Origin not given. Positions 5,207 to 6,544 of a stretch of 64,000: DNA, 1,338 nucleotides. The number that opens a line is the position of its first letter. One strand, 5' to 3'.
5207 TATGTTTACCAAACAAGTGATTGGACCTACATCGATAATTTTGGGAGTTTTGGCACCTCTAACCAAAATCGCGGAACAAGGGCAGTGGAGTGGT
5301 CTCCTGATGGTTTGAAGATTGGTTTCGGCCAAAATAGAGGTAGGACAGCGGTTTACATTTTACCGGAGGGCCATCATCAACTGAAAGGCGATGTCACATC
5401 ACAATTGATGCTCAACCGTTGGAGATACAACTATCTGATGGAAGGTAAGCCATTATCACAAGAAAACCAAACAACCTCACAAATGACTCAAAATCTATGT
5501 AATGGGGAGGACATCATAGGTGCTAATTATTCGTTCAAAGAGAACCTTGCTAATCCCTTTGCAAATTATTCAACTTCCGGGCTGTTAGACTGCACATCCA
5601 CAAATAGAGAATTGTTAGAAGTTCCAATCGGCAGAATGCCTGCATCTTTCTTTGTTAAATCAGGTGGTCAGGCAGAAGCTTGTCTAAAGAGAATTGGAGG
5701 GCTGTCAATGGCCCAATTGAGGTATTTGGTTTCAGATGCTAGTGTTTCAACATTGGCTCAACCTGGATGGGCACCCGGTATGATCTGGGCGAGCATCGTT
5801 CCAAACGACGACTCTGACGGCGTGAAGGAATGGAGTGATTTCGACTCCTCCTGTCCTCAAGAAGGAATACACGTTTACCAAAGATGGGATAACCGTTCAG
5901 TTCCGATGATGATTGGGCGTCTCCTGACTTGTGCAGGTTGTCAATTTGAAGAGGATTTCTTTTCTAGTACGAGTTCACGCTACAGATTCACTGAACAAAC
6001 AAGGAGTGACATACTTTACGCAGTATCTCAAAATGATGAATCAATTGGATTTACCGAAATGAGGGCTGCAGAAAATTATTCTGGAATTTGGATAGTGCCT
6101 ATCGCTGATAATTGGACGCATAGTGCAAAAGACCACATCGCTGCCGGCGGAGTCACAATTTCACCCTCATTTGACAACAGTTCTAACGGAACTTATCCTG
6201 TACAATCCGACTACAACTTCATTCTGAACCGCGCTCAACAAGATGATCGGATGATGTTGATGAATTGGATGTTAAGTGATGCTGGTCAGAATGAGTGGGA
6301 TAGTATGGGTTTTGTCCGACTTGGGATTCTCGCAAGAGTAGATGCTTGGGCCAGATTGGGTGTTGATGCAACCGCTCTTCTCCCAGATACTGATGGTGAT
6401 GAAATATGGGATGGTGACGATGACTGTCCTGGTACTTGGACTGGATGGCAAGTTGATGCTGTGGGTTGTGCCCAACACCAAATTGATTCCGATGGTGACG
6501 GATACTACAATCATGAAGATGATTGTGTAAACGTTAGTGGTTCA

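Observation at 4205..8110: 1301-aa anchored surface protein combining a WD40 propeller, a PstS-like solute-binding domain and a thrombospondin-type-3 Ca-binding array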

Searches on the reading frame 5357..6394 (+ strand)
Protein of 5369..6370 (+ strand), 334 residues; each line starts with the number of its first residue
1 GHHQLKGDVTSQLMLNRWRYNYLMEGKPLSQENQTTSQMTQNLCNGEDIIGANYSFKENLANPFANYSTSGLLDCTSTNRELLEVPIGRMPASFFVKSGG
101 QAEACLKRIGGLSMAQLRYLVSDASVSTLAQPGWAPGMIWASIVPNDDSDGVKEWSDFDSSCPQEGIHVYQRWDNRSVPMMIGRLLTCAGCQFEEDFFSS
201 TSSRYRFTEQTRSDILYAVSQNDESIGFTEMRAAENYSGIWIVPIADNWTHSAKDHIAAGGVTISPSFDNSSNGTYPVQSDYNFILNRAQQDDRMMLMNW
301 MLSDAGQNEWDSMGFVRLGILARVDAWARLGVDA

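Call 8: search_protein_families(library=pfam, proteins=[window:5369-6370:+], max_evalue=10)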
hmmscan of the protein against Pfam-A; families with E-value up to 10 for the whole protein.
window:5369-6370:+ (334 aa): 1 family
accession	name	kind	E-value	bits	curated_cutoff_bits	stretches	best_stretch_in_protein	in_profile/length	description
PF12849.12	PBP_like_2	-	7.6e-06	26.3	27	1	32-304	43-266/267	PBP superfamily domain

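Call 15: search_solved_structures(query=A1, max_evalue=10, show_alignments=3)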
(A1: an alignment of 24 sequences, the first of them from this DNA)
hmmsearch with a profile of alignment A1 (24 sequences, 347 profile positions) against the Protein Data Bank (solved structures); distinct sequences matched with E-value up to 10: 11.
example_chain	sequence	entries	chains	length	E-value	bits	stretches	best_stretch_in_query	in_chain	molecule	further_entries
4kd5_C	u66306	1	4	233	0.14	14.1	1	282-323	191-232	ABC-type transport system, molybdenum-specific extracellular solute-binding protein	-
4omb_A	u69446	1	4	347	0.27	13.2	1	263-340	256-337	Phosphate binding protein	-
4h1x_A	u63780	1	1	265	0.31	12.9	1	269-322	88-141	Phosphate-binding protein pstS 2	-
7e3v_A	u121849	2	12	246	0.41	12.6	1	233-274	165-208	UPF0173 metal-dependent hydrolase C7P97_11315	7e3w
2gi4_A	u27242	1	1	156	0.5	12.3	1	11-71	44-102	possible phosphotyrosine protein phosphatase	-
8i02_D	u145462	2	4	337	0.64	11.9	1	8-83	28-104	Chromatin modification-related protein eaf3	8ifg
4pqj_A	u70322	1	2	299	0.73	11.7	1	263-336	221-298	Phosphate binding protein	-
4n13_A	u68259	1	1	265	0.73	11.7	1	270-323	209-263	Phosphate ABC transporter, periplasmic phosphate-binding protein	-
7rro_e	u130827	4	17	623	1.1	11.2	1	163-244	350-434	Cilia and flagella associated protein 52 | Cilia- and flagella-associated protein 52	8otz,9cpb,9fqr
9io5_D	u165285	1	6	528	1.6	10.6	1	212-259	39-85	G1-ATPase subunit alpha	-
4hn3_A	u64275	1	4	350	1.6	10.6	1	228-297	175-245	Lmo1757 protein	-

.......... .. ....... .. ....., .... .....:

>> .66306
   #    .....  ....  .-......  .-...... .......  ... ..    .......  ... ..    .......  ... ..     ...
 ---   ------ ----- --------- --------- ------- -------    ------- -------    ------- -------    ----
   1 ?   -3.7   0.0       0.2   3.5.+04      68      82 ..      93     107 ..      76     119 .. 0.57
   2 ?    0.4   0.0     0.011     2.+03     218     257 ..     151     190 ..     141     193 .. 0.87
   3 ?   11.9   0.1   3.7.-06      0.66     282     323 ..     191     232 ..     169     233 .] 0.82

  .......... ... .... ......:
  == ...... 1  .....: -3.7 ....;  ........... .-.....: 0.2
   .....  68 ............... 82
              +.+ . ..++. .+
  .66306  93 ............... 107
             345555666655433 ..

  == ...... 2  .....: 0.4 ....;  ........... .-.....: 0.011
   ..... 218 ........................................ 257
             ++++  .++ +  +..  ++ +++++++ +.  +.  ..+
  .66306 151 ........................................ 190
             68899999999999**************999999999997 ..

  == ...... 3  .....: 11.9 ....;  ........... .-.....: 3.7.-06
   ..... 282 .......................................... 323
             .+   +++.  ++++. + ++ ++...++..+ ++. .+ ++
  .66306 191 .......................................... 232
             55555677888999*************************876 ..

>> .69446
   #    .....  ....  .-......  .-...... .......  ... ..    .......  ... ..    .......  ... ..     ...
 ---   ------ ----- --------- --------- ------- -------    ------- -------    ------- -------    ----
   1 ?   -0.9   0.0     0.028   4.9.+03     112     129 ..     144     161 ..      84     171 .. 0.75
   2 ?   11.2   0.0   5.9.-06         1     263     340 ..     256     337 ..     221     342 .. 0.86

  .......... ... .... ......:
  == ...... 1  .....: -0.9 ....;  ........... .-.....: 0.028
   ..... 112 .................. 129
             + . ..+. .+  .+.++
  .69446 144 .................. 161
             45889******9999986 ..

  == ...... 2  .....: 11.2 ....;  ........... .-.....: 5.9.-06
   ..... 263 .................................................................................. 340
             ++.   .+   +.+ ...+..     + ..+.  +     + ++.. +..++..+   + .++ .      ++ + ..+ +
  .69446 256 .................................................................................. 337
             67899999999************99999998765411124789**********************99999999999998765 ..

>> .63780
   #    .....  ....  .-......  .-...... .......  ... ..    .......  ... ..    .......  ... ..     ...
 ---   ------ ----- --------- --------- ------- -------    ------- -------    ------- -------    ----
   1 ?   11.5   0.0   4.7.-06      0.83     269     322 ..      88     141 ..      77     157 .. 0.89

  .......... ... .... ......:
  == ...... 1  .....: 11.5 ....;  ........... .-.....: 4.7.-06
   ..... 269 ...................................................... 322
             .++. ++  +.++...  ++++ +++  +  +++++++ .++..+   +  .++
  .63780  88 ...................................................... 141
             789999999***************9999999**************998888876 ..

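Call 17: search_protein_families(library=pfam, alignment_id=A1, max_evalue=0.1)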
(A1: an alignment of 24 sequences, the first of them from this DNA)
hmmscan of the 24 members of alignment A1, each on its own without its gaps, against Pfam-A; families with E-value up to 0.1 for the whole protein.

A. member 1, seq(346 aa): 1 family
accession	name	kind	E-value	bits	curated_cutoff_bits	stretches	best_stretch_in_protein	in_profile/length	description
PF12849.12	PBP_like_2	-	8.3e-06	26.2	27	1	36-308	43-266/267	PBP superfamily domain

B. families by the number of members that match (of 24 scanned): 3 families
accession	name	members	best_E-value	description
PF12849.12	PBP_like_2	8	8.1e-08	PBP superfamily domain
PF13531.11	SBP_bac_11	1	0.0015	Bacterial extracellular solute-binding protein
PF12403.13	Pax2_C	1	0.098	Paired-box protein 2 C terminal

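Call 26: predict_structure(alignment_id=A1)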
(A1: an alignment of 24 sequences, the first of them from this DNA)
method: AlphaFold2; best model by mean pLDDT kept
length: 346 residues; sequences in the alignment: 24
mean_pLDDT: 88.3   pTM: 0.86
mean pLDDT of the five models: 88.3, 87.8, 85.8, 85.5, 85.4
residues with pLDDT >= 90: 198; 70-90: 124; 50-70: 23; < 50: 1
segments of 3 or more residues with pLDDT < 50: none
pLDDT, mean of each block of 10 residues (from residue 1): 76 87 78 88 93 90 88 91 94 93 94 96 88 89 95 88 90 80 85 73 63 84 91 88 96 97 95 92 94 91 93 88 93 93 71
secondary structure, 60 per line:
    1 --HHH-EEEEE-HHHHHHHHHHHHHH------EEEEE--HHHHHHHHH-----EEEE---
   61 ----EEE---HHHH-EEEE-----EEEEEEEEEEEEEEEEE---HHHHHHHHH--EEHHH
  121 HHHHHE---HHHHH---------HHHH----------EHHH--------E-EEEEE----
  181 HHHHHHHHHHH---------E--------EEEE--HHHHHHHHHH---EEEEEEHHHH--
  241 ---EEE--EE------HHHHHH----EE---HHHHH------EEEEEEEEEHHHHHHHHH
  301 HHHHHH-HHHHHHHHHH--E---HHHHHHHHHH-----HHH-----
elements in order: E7-11 H13-26 E33-37 H40-48 E54-57 E65-67 H71-74 E76-79 E85-101 H105-113 H118-125 H130-134 H144-147 E172-176 H181-191 E210-213 H216-225 E229-234 H235-238 E244-246 H257-262 H272-276 E283-291 H292-306 H308-317 H324-333

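Call 28: fold_search(model_id=the predicted structure, library=pdb)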
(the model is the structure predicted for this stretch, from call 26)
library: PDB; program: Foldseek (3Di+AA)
matches with E <= 10: 843; with E <= 0.001: 483
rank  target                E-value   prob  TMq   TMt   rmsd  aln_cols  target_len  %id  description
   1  4jwo                  4.8e-15  1.00  0.61  0.72   5.4       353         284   13  The crystal structure of a possible phosphate binding protein from Planctomyces limnophilus DSM 3776 (released 2013-04-24)
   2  4omb_A                1.6e-14  1.00  0.56  0.64   5.7       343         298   16  Phosphate binding protein (released 2014-12-10)
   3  4pqj_A                8.5e-14  1.00  0.51  0.62   6.0       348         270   15  Crystal structure of a phosphate binding protein (released 2015-03-18)
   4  4pqj_C                1.7e-13  1.00  0.50  0.61   6.3       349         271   14  Crystal structure of a phosphate binding protein (released 2015-03-18)
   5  9l8j_B                2.4e-13  1.00  0.47  0.63   6.0       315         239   14  Crystal structure of a putative phosphate binding protein from Synechocystis sp. PCC 6803 reveals an evolutionary hots (released 2025-12-31)
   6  9l8j_A                2.5e-13  1.00  0.45  0.60   6.5       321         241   14  Crystal structure of a putative phosphate binding protein from Synechocystis sp. PCC 6803 reveals an evolutionary hots (released 2025-12-31)
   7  9l8j_D                7.5e-13  1.00  0.46  0.62   6.2       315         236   15  Crystal structure of a putative phosphate binding protein from Synechocystis sp. PCC 6803 reveals an evolutionary hots (released 2025-12-31)
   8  4exl_B                7.9e-13  1.00  0.53  0.66   5.0       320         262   12  Crystal structure of phosphate ABC transporter, periplasmic phosphate-binding protein PstS 1 (PBP1) from Streptococcus (released 2012-05-30)
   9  4n13                  1.2e-12  1.00  0.53  0.69   7.2       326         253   13  Crystal Structure of PstS (BB_0215) from Borrelia burgdorferi (released 2014-01-22)
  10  4exl_D                1.9e-12  1.00  0.50  0.63   5.7       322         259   11  Crystal structure of phosphate ABC transporter, periplasmic phosphate-binding protein PstS 1 (PBP1) from Streptococcus (released 2012-05-30)
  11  4gd5_A                6.5e-12  1.00  0.44  0.58   7.3       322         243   10  X-ray Crystal Structure of a Putative Phosphate ABC Transporter Substrate-Binding Protein with Bound Phosphate from Cl (released 2012-08-15)
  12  4q8r                  7.9e-12  1.00  0.47  0.62   6.2       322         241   11  Crystal structure of a Phosphate Binding Protein (PBP-1) from Clostridium perfringens (released 2014-11-05)
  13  1twy_F                8.5e-12  1.00  0.55  0.75   4.6       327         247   10  Crystal structure of an ABC-type phosphate transport receptor from Vibrio cholerae (released 2004-12-21)
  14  4exl_A                1.0e-11  1.00  0.49  0.61   6.0       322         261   11  Crystal structure of phosphate ABC transporter, periplasmic phosphate-binding protein PstS 1 (PBP1) from Streptococcus (released 2012-05-30)
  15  4exl_C                1.0e-11  1.00  0.49  0.62   5.7       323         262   12  Crystal structure of phosphate ABC transporter, periplasmic phosphate-binding protein PstS 1 (PBP1) from Streptococcus (released 2012-05-30)
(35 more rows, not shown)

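Call 40: search_protein_representatives(alignment_id=A1)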
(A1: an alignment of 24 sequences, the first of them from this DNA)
Query: 24 sequences, 347 profile positions. Proteins with E-value up to 0.001 (for the whole library): 235; up to 1e-10: 125; up to 1e-30: 27. The best 150 are listed.
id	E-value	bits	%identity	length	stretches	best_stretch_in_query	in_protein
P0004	1.5e-164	563.2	-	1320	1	1-347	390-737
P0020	4.0e-147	505.9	-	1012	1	2-347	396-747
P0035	6.7e-138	475.6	-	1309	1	2-347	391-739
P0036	2.7e-134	463.7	-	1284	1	1-347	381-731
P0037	1.6e-124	431.6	-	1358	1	2-347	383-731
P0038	1.1e-117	409.2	-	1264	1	3-347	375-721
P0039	4.8e-113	393.9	-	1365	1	2-347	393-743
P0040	2.7e-105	368.4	-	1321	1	2-347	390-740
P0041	3.3e-68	246.4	-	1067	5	7-336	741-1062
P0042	2.2e-62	227.3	-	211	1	42-226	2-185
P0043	3.0e-61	223.5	-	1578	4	82-182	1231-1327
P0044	2.6e-60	220.4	-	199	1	140-320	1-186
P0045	4.9e-57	209.7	-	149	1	46-193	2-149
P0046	6.7e-55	202.6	-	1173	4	6-255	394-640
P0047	2.1e-53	197.7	-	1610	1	5-347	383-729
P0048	9.4e-48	179.1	-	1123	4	58-332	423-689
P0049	2.3e-43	164.7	-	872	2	27-334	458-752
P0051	6.3e-42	160.0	-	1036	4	4-336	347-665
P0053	8.5e-40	153.0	-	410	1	7-323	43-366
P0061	4.2e-30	121.1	-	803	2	79-335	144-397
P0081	1.3e-23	99.7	-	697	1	63-335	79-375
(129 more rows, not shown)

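Call 41: search_protein_families(library=pfam, proteins=[P0041, P0043, P0047, P0048, P0049, P0051, P0053, P0061, P0081], max_evalue=0.001)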
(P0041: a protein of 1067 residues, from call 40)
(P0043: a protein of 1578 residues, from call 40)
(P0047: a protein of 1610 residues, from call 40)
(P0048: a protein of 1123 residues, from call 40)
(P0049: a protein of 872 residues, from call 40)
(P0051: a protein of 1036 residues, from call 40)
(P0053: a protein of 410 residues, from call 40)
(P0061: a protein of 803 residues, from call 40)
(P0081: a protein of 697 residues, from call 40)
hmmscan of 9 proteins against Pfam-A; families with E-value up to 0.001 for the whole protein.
P0041 (1067 aa): 3 families
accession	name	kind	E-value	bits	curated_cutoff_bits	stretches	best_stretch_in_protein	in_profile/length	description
PF12849.12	PBP_like_2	-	2.4e-65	221.4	27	3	395-665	9-243/267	PBP superfamily domain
PF01547.30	SBP_bac_1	-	7.6e-10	39.7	26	0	411-461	15-62/307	Bacterial extracellular solute-binding protein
PF22111.2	MtrC-MtrF_N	-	2.2e-07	31.3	27.7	0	215-266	42-89/126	Decaheme cytochrome c component MtrC/MtrF N-terminal domain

P0043 (1578 aa): 1 family
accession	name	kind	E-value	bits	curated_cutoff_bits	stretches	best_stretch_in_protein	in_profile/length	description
PF12849.12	PBP_like_2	-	9.5e-63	212.9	27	4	464-744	10-246/267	PBP superfamily domain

P0047 (1610 aa): 7 families
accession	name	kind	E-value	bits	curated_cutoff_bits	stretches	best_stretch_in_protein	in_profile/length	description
PF25174.1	Beta-prop_THOC3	-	2e-15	57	305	1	251-375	81-195/272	THOC3 beta-propeller domain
PF23414.1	Beta-prop_EML_2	-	6.4e-13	49.1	90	1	198-311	19-134/266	Echinoderm microtubule-associated protein second beta-propeller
PF24817.1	WD40_WDHD1_1st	-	7.3e-10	38.9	109.9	1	88-315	41-279/291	WDHD1 first WD40 domain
PF24807.1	WD40_CDC20-Fz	-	3.1e-09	37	200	1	204-321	34-155/292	CDC20/Fizzy WD40 domain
PF00400.38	WD40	-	6.5e-09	36.4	27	0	125-156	2-33/39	WD domain, G-beta repeat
PF24814.1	WD40_Prp19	-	2.5e-06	27.2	320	1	207-366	124-275/281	Prp19 WD40 domain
PF12894.13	ANAPC4_WD40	-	0.00094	19.8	22.9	0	349-378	36-65/91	Anaphase-promoting complex subunit 4 WD40 domain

P0048 (1123 aa): 1 family
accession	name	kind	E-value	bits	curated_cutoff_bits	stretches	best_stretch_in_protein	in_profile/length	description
PF12849.12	PBP_like_2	-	1e-35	124.3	27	3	708-991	8-247/267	PBP superfamily domain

P0049 (872 aa): 1 family
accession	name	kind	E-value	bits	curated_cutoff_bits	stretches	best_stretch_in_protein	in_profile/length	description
PF12849.12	PBP_like_2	-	1.8e-37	130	27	2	57-358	9-262/267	PBP superfamily domain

P0051 (1036 aa): 1 family
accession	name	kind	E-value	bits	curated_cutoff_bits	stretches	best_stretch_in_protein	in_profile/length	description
PF12849.12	PBP_like_2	-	1.2e-47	163.4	27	3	5-284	11-245/267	PBP superfamily domain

P0053 (410 aa): 1 family
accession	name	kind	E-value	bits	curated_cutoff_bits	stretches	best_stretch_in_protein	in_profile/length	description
PF12849.12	PBP_like_2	-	1.1e-15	58.5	27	1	36-348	5-262/267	PBP superfamily domain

P0061 (803 aa): 1 family
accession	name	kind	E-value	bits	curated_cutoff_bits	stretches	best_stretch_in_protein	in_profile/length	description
PF12849.12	PBP_like_2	-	4.2e-11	43.5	27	1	424-572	6-119/267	PBP superfamily domain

P0081 (697 aa): 2 families
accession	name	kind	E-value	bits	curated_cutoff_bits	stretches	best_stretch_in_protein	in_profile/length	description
PF12849.12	PBP_like_2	-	1.8e-22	80.8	27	1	18-347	7-259/267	PBP superfamily domain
PF07699.19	Ephrin_rec_like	-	3e-09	37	23.1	1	457-499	1-43/48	Tyrosine-protein kinase ephrin type A/B receptor-like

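Call 45: find_encoding_contigs(protein=P0053, flank=6000, max_places=2)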
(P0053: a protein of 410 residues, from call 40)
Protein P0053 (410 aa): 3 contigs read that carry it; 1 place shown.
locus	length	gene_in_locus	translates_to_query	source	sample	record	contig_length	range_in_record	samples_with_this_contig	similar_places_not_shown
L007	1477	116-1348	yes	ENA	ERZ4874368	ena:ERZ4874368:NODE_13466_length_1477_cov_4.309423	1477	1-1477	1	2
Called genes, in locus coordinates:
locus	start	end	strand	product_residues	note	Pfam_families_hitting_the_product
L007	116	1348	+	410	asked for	PF12849:PBP_like_2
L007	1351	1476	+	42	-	?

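Call 69: find_related_loci(query=A1, collection=genome_contigs, flank=10000)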
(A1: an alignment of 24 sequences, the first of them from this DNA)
Query A1 (346 aa) in genome_contigs; peptide patterns used: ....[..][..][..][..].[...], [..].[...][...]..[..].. (x = any residue, [..] = any of these).
71 stretches matched a pattern; 67 encode a relative of the query (tblastn E <= 1e-3); 67 distinct loci.
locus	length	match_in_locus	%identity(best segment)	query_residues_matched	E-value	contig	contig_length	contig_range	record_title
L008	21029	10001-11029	83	1-343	0e+0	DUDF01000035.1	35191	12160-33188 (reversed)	MAG TPA_asm: Candidatus Poseidoniales archaeon isolate UWMA-0350 NODE_1669_length_35191_cov_0.263308, whole genome shotg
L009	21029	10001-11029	82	1-343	0e+0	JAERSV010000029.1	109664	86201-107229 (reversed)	MAG: Methanobacteriota archaeon isolate BH15 c_000000002952, whole genome shotgun sequence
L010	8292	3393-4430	82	1-346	0e+0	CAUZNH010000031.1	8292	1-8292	MAG: Candidatus Thalassarchaeaceae archaeon isolate CB9_323.24 genome assembly, contig: Ga0302132_10004055, whole genome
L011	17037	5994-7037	69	1-346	3e-168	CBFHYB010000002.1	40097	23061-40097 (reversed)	MAG: Candidatus Thalassarchaeaceae archaeon isolate AGTU_5_bin_47_strict genome assembly, contig: AGTU_5_bin_47_strict_c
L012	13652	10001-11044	68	1-346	1e-167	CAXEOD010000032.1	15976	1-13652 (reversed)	MAG TPA_asm: uncultured Candidatus Poseidoniales archaeon isolate ERR599008_concoct_30 genome assembly, contig: ERZ83813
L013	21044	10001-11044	69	1-346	2e-167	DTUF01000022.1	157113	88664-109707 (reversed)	MAG TPA_asm: Candidatus Poseidoniales archaeon isolate UWMA-0098 NODE_23_length_157113_cov_12.309803, whole genome shotg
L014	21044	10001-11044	67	1-346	1e-162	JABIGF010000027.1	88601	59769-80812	MAG: Methanobacteriota archaeon isolate SI053_bin38 k141_952307, whole genome shotgun sequence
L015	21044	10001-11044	66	1-346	1e-162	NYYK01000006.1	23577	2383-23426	MAG: Methanobacteriota archaeon isolate ARS80 31954, whole genome shotgun sequence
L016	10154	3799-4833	67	1-343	9e-163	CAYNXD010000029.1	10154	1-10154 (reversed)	MAG TPA_asm: uncultured Candidatus Poseidoniales archaeon isolate SRP092796_co2_761 genome assembly, contig: k141_529176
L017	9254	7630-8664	67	1-343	4e-161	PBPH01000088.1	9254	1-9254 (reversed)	MAG: Methanobacteriota archaeon isolate RS368 TaraRedSea_contig_174474, whole genome shotgun sequence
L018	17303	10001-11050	65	1-346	1e-156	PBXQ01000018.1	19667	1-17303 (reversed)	MAG: Thermoplasmata archaeon isolate RS476 4647, whole genome shotgun sequence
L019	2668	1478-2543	70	1-346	3e-155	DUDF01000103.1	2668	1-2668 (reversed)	MAG TPA_asm: Candidatus Poseidoniales archaeon isolate UWMA-0350 NODE_48822_length_2668_cov_0.041261, whole genome shotg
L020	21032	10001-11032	61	1-343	7e-145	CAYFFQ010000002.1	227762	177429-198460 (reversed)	MAG TPA_asm: uncultured Candidatus Poseidoniales archaeon isolate ERP019367_co1_102 genome assembly, contig: NODE_71_len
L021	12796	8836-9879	59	1-346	1e-140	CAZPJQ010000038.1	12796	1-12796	MAG TPA_asm: uncultured Candidatus Poseidoniales archaeon isolate SRP092902_co1_78 genome assembly, contig: NODE_7995_le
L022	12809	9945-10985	59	1-346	2e-140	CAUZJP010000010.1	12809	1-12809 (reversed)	MAG: Candidatus Thalassarchaeaceae archaeon isolate CB11b_AW.8 genome assembly, contig: Ga0310124_10002423, whole genome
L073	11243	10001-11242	29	79-335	4e-24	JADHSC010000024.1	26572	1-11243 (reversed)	MAG: Candidatus Poseidoniaceae archaeon isolate BS30m-G39 BS307-30m-sub-C127, whole genome shotgun sequence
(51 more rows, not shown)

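Call 73: search_protein_families(library=pfam, proteins=[L073:5379-7133:-, L073:7136-8485:-, L073:8492-9511:-, L073:9638-11242:+], max_evalue=0.001)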
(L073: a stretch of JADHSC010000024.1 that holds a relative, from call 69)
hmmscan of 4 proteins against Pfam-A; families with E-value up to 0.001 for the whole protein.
L073:5379-7133:- (584 aa): 1 family
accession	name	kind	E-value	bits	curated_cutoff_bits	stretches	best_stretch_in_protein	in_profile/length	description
PF00528.27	BPD_transp_1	-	9.8e-20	71.5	26.4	1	375-583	3-183/184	Binding-protein-dependent transport system inner membrane component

L073:7136-8485:- (449 aa): 1 family
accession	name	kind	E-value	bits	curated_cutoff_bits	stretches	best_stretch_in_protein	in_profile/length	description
PF00528.27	BPD_transp_1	-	4.1e-13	49.9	26.4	1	231-437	2-174/184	Binding-protein-dependent transport system inner membrane component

L073:8492-9511:- (339 aa): 2 families
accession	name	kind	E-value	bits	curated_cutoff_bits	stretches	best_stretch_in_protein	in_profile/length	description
PF01895.24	PhoU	-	1.3e-10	41.9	23.5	1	140-228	1-86/89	PhoU domain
PF04014.23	MazE_antitoxin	-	1.4e-08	35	24.7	1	10-53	1-44/48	Antidote-toxin recognition MazE, bacterial antitoxin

L073:9638-11242:+ (535 aa): 1 family
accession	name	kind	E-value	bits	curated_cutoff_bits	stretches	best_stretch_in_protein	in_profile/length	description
PF12849.12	PBP_like_2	-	1.7e-31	110.4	27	2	41-348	6-266/267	PBP superfamily domain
